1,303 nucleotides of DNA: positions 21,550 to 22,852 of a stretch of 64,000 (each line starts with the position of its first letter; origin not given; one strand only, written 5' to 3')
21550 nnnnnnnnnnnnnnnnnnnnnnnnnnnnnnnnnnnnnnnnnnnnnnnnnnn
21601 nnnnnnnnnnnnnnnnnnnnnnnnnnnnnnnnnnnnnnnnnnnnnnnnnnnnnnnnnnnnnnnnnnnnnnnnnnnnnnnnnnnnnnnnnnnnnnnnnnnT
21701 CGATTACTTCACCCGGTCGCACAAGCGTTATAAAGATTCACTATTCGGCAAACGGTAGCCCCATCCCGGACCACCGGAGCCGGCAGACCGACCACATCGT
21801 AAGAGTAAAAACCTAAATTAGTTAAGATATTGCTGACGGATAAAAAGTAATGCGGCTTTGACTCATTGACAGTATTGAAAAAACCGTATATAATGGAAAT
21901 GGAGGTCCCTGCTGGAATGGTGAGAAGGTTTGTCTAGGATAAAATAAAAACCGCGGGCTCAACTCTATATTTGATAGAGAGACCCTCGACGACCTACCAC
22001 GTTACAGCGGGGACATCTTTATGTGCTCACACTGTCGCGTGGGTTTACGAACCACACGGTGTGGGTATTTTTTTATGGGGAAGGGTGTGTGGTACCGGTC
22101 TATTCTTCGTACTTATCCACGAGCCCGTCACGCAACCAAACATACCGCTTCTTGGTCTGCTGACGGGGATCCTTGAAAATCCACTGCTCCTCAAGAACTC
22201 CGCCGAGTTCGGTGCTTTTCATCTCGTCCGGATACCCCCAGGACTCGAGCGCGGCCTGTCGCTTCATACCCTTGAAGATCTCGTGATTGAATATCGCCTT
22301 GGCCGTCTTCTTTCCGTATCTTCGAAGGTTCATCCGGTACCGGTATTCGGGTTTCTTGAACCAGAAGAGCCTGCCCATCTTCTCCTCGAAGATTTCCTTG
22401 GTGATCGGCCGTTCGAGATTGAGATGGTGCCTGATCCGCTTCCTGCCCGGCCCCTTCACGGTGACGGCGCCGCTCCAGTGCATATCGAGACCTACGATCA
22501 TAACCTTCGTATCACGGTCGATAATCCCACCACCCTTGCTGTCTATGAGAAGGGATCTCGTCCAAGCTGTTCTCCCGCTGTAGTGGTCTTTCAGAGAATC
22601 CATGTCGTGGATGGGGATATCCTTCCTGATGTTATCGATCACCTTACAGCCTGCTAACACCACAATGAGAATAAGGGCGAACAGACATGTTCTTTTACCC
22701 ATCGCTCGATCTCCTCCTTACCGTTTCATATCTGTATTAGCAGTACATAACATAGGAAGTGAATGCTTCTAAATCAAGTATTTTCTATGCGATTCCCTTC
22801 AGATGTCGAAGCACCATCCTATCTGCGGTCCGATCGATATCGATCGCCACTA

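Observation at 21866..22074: Orphan ~174-nt structured sRNA candidate with perfect sigma70 promoter and intrinsic terminator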

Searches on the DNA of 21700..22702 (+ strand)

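Call 4: search_rna_families(source=window, start=21700, end=22200, threshold=evalue, max_evalue=10, show_alignments=3)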
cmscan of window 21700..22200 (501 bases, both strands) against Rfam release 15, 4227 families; matches with E-value up to 10: 0.
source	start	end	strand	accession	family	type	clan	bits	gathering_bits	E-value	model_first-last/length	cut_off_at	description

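Call 29: build_rna_model(alignment_id=A1, structure=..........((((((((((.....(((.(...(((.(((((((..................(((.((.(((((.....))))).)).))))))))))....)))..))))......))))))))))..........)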
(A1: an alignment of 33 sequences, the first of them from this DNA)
Model R1 built from alignment A1 (33 sequences, 137 columns); structure: as given.
model positions 131; base pairs 34; branch points 0; effective number of sequences 1.48; information 0.591 bits per position. Calibrated on 0.2 Mb of random sequence (short: E-values are rough).
structure used (alignment columns):
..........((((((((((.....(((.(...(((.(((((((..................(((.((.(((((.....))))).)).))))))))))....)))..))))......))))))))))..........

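Call 30: search_with_rna_model(model_id=R1, sources=[window, L001, L002, L003, L004, L005, L006, L007, L008, L009, L010, L011, L012, L013, L014, L015, L016, L017, L018, L019, L020, L021, L022, L023, L024, L025, L026, L027, L028, L029, L030, L031, L032, L033, L034, L035, L036, L037, L038, L039, L040, L041, L042, L043, L044, L045, L046, L047, L048, L049, L050, L051, L052, L053, L054], max_evalue=1, make_alignment=true)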
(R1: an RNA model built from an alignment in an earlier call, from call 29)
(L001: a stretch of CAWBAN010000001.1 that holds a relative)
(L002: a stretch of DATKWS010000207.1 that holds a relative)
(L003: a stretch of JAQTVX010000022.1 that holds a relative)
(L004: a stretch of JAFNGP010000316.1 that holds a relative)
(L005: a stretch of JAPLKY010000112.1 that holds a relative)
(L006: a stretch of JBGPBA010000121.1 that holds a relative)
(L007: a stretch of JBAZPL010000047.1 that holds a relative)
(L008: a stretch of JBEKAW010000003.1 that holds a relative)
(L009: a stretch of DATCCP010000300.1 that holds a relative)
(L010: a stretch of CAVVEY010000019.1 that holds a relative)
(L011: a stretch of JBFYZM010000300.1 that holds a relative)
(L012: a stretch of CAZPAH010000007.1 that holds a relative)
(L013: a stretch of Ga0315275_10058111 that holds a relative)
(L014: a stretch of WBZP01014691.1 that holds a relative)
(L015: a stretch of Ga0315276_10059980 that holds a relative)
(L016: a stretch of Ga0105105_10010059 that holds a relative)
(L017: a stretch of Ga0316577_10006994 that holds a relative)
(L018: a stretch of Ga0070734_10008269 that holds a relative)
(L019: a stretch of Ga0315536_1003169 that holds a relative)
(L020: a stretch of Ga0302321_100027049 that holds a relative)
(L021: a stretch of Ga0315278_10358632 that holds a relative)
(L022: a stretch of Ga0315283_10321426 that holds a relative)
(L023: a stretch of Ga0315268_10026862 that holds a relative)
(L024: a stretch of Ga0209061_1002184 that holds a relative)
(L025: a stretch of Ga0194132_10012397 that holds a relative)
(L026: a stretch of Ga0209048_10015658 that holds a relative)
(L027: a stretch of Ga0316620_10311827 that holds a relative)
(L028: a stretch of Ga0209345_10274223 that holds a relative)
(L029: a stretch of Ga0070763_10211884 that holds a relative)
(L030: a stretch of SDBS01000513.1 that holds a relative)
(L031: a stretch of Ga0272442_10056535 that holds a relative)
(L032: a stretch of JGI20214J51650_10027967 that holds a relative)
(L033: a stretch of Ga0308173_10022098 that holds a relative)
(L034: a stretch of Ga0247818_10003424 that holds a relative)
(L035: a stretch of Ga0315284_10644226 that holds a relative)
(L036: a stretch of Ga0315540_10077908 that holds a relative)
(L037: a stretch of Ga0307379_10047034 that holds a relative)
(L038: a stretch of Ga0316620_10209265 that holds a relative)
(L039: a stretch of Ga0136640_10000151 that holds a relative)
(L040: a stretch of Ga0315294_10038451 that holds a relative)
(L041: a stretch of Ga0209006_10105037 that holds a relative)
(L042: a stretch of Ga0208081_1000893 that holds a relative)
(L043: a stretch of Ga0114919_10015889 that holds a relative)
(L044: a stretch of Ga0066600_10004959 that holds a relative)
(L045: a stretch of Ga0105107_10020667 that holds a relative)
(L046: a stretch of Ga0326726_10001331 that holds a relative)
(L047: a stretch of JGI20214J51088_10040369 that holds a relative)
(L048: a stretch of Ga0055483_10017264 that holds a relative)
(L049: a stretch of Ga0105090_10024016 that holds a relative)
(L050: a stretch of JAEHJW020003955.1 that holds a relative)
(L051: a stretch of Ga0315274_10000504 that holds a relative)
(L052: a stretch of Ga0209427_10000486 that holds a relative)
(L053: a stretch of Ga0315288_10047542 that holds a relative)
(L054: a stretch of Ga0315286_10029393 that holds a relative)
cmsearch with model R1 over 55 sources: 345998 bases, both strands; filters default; matches with E-value up to 1: 81.
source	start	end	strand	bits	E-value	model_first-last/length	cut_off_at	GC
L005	740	870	-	154.8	4.5e-50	1-131/131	no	0.5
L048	823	953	+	150.6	1.2e-48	1-131/131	no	0.49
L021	569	698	+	150.3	1.6e-48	1-131/131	no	0.48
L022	303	432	+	150.3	1.6e-48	1-131/131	no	0.48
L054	2761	2890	-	150.3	1.6e-48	1-131/131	no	0.48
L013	3951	4080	-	149.2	3.7e-48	1-131/131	no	0.49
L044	341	470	-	148.9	4.7e-48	1-131/131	no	0.5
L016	364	493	+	148.6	6.1e-48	1-131/131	no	0.5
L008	4635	4765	-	148.5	6.6e-48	1-131/131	no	0.5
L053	717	848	-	146.7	2.7e-47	1-131/131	no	0.54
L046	8857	8988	-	146.6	3e-47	1-131/131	no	0.52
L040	3537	3668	-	145.8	5.8e-47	1-131/131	no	0.54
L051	1020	1151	-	145.8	5.8e-47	1-131/131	no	0.54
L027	750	881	-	144.5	1.6e-46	1-131/131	no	0.5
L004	2436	2566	-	144.2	2e-46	1-131/131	no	0.5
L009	1979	2109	-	144.1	2.1e-46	1-131/131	no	0.53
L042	5665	5795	-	144.1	2.1e-46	1-131/131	no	0.53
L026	6189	6319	-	143.1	4.7e-46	1-131/131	no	0.5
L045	3055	3186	+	142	1.1e-45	1-131/131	no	0.49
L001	4669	4797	-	141.7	1.4e-45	1-131/131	no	0.53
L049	1394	1523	+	140.1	5.2e-45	1-131/131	no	0.53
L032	2523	2653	-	139.6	7.7e-45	1-131/131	no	0.52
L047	459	589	-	139.6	7.7e-45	1-131/131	no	0.52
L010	4666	4796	-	136.3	1.1e-43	1-131/131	no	0.52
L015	2328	2460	+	135.6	1.7e-43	1-131/131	no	0.46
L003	1437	1567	-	133.9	6.7e-43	1-131/131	no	0.49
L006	774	904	-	129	3.2e-41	1-131/131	no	0.52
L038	380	509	-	126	3.5e-40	1-131/131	no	0.52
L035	1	127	+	125.3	5.9e-40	6-131/131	5'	0.51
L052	4820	4948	-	112.7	1.3e-35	1-131/131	no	0.44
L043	2600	2722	-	111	5e-35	1-131/131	no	0.46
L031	1016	1143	+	110.7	6.5e-35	1-131/131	no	0.45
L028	878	1005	-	96.8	3.6e-30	1-131/131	no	0.45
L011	4635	4729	-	95.8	8.4e-30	36-131/131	5'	0.49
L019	2730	2857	+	94.6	2.1e-29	1-131/131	no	0.48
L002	4664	4787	-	90.2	7.1e-28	1-131/131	no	0.51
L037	864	987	-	90.2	7.1e-28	1-131/131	no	0.51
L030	2336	2464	-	88.7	2.3e-27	1-131/131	no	0.47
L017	5778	5908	-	86.5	1.3e-26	1-131/131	no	0.5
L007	4668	4734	-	57.8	9.3e-17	65-131/131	5'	0.52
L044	341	470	+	37.7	7.5e-10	1-131/131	no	0.5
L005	740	870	+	35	6e-09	1-131/131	no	0.5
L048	823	953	-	34.3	1.1e-08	1-131/131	no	0.49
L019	2730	2857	-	34.1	1.2e-08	1-131/131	no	0.48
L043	2600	2722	+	33.9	1.5e-08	1-131/131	no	0.46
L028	878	1005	+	32.2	5.5e-08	1-131/131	no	0.45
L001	4669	4797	+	32.2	5.9e-08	1-131/131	no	0.53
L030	2336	2464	+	32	6.5e-08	1-131/131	no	0.47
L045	3055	3186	-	31.5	1e-07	1-131/131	no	0.49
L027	750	881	+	31.3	1.2e-07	1-131/131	no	0.5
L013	3951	4080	+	31.1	1.3e-07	1-131/131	no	0.49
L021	569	698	-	31.1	1.3e-07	1-131/131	no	0.48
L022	303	432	-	31.1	1.3e-07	1-131/131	no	0.48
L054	2761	2890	+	31.1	1.3e-07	1-131/131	no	0.48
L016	364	493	-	30.7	1.9e-07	1-131/131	no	0.5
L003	1437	1567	+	30.2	2.8e-07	1-131/131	no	0.49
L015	2328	2460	-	30.1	3.1e-07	1-131/131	no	0.46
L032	2523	2653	+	29.6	4.5e-07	1-131/131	no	0.52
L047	459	589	+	29.6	4.5e-07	1-131/131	no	0.52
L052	4820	4948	+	29.5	4.8e-07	1-131/131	no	0.44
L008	4635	4765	+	28.5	1.1e-06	1-131/131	no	0.5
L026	6189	6319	+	28.3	1.3e-06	1-131/131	no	0.5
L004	2436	2566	+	27.8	1.9e-06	1-131/131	no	0.5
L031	1016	1143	-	27.7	1.9e-06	1-131/131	no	0.45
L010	4666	4796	+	27.5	2.3e-06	1-131/131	no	0.52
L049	1394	1523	-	26.3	6.1e-06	1-131/131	no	0.53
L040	3537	3668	+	24.7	2.2e-05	1-131/131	no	0.54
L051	1020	1151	+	24.7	2.2e-05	1-131/131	no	0.54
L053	717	848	+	24.7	2.2e-05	1-131/131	no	0.54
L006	774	904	+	24.5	2.5e-05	1-131/131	no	0.52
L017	5778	5908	+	24.1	3.5e-05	1-131/131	no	0.5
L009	1979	2109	+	22.6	0.00012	1-131/131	no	0.53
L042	5665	5795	+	22.6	0.00012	1-131/131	no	0.53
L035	1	127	-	22.4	0.00014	1-126/131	3'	0.51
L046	8857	8988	+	21.7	0.00023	1-131/131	no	0.52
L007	4668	4734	+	16.2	0.018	1-87/131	3'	0.52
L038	380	509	+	15.2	0.039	1-131/131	no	0.52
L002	4664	4787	+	12.2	0.43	1-131/131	no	0.51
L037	864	987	+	12.2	0.43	1-131/131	no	0.51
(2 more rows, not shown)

Alignment A2: 81 matches aligned to the model, 192 columns, each read 5' to 3' on its own strand. Consensus structure (alignment columns), stored with it:
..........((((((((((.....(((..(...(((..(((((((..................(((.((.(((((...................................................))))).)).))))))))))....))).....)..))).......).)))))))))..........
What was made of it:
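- G-U pairs and model scores favour the + strand fold; the - strand scores 12-38 bits (call 30).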

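Call 32: search_rna_families(source=window, start=21895, end=22030, threshold=evalue, max_evalue=10, show_alignments=3)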
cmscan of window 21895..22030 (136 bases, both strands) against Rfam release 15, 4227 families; matches with E-value up to 10: 1.
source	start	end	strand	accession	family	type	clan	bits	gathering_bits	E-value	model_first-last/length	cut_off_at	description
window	21900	21946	+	RF02113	DLG2-AS1_2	Gene; lncRNA;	-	6.8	70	5.5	174-215/215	no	DLG2 antisense RNA 1 conserved region 2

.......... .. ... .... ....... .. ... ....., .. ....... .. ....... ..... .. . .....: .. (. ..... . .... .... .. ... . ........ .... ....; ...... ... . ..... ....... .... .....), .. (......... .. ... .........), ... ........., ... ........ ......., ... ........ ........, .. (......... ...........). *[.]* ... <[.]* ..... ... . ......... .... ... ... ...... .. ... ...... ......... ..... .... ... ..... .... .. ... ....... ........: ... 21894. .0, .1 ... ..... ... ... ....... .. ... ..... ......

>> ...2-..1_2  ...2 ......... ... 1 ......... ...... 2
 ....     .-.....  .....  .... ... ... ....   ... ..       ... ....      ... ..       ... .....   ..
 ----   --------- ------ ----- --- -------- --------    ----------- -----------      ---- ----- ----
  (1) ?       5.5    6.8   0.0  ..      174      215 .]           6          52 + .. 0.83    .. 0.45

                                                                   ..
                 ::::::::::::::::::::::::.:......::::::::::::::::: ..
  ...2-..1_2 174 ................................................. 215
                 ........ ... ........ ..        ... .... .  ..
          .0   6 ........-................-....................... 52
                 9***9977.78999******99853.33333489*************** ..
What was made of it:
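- On Y RNA / YrlA: No Rfam hit (calls 4, 32).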

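Call 34: search_with_rna_model(model_id=R1, sources=[window, L001, L002, L003, L004, L005, L006, L008, L009, L010, L013, L015, L016, L017, L019, L021, L026, L027, L028, L030, L031, L032, L038, L040, L043, L044, L045, L046, L048, L049, L052, L053], max_evalue=1e-20, make_alignment=true)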
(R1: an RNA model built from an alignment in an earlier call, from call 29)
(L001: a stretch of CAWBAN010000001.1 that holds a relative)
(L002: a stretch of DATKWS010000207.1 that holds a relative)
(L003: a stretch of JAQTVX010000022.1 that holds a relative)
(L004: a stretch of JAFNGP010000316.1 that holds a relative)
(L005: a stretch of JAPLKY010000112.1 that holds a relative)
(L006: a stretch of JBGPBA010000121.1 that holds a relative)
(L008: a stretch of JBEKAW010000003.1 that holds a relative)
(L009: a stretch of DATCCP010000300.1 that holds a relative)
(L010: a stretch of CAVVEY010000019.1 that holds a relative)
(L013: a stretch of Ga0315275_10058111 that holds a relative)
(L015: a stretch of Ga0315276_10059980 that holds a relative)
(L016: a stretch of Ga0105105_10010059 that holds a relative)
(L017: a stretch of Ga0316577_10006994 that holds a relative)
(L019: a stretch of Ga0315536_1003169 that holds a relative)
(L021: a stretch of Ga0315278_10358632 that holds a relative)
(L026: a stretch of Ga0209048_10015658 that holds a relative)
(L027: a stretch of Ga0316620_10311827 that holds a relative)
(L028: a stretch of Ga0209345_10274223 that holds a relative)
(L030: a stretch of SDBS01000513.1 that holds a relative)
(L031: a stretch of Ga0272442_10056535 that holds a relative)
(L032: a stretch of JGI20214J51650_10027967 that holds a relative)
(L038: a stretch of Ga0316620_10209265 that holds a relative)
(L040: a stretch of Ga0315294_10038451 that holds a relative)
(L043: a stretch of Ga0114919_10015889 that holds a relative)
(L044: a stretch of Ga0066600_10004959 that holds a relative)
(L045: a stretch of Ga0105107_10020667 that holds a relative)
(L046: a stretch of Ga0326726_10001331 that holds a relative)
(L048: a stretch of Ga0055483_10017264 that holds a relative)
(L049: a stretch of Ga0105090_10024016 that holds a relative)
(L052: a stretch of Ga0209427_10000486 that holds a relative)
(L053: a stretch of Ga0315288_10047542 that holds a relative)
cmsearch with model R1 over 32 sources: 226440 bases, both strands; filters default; matches with E-value up to 1e-20: 32.
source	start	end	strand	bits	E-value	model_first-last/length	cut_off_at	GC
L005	740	870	-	154.8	3e-50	1-131/131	no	0.5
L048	823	953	+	150.6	8.2e-49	1-131/131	no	0.49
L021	569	698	+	150.3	1e-48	1-131/131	no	0.48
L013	3951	4080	-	149.2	2.4e-48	1-131/131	no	0.49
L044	341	470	-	148.9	3.1e-48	1-131/131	no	0.5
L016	364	493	+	148.6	4e-48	1-131/131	no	0.5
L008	4635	4765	-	148.5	4.3e-48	1-131/131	no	0.5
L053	717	848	-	146.7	1.8e-47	1-131/131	no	0.54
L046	8857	8988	-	146.6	2e-47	1-131/131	no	0.52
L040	3537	3668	-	145.8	3.8e-47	1-131/131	no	0.54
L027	750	881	-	144.5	1e-46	1-131/131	no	0.5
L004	2436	2566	-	144.2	1.3e-46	1-131/131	no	0.5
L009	1979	2109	-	144.1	1.4e-46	1-131/131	no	0.53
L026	6189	6319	-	143.1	3.1e-46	1-131/131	no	0.5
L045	3055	3186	+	142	7.1e-46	1-131/131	no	0.49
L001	4669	4797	-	141.7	9.1e-46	1-131/131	no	0.53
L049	1394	1523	+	140.1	3.4e-45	1-131/131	no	0.53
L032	2523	2653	-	139.6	5e-45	1-131/131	no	0.52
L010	4666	4796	-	136.3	6.9e-44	1-131/131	no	0.52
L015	2328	2460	+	135.6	1.1e-43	1-131/131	no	0.46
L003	1437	1567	-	133.9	4.4e-43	1-131/131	no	0.49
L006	774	904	-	129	2.1e-41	1-131/131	no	0.52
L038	380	509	-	126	2.3e-40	1-131/131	no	0.52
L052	4820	4948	-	112.7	8.7e-36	1-131/131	no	0.44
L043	2600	2722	-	111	3.3e-35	1-131/131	no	0.46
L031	1016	1143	+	110.7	4.2e-35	1-131/131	no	0.45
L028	878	1005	-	96.8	2.4e-30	1-131/131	no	0.45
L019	2730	2857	+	94.6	1.4e-29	1-131/131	no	0.48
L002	4664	4787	-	90.2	4.6e-28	1-131/131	no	0.51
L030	2336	2464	-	88.7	1.5e-27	1-131/131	no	0.47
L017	5778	5908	-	86.5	8.6e-27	1-131/131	no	0.5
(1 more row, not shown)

Alignment A3: 32 matches aligned to the model, 140 columns, each read 5' to 3' on its own strand. Consensus structure (alignment columns), stored with it:
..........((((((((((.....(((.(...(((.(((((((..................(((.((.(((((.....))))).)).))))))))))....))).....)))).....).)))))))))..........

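Call 42: search_dna_similar(query=window:21860-22080:+, collection=phages, mode=distant, max_evalue=0.01)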
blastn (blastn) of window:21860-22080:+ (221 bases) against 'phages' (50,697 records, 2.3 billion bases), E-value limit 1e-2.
No match.

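Call 43: search_dna_similar(query=window:21860-22080:+, collection=plasmids, mode=distant, max_evalue=0.01)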
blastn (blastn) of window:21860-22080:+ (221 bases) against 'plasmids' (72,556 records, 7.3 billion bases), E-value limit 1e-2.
No match.

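Call 50: search_rna_families(sources=[L001, L002, L003, L004, L005, L006, L008, L009, L010, L012, L013, L015, L016, L017, L019, L026, L030, L031, L043, L052], threshold=gathering)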
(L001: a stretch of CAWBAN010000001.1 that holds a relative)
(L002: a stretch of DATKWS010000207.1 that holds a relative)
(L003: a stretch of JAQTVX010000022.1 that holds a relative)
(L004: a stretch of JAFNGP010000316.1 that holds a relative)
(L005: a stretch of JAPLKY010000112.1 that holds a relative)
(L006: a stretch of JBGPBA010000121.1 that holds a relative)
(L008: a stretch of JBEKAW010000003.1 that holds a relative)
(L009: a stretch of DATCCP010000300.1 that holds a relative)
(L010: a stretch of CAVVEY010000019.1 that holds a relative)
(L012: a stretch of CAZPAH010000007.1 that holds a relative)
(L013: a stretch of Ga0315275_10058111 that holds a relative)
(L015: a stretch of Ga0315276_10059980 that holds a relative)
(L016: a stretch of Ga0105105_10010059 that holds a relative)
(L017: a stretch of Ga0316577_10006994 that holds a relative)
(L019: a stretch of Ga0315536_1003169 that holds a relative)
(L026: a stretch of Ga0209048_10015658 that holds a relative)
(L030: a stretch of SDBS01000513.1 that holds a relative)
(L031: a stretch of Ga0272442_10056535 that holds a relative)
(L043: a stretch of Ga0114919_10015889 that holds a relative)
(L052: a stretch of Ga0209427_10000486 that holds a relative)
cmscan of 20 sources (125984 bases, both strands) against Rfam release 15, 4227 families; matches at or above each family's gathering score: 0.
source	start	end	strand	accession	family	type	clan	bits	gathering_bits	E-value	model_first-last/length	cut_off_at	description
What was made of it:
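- On 6S RNA (RF00013 / RF01685): None at gathering score in 20 homologous loci (call 50).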
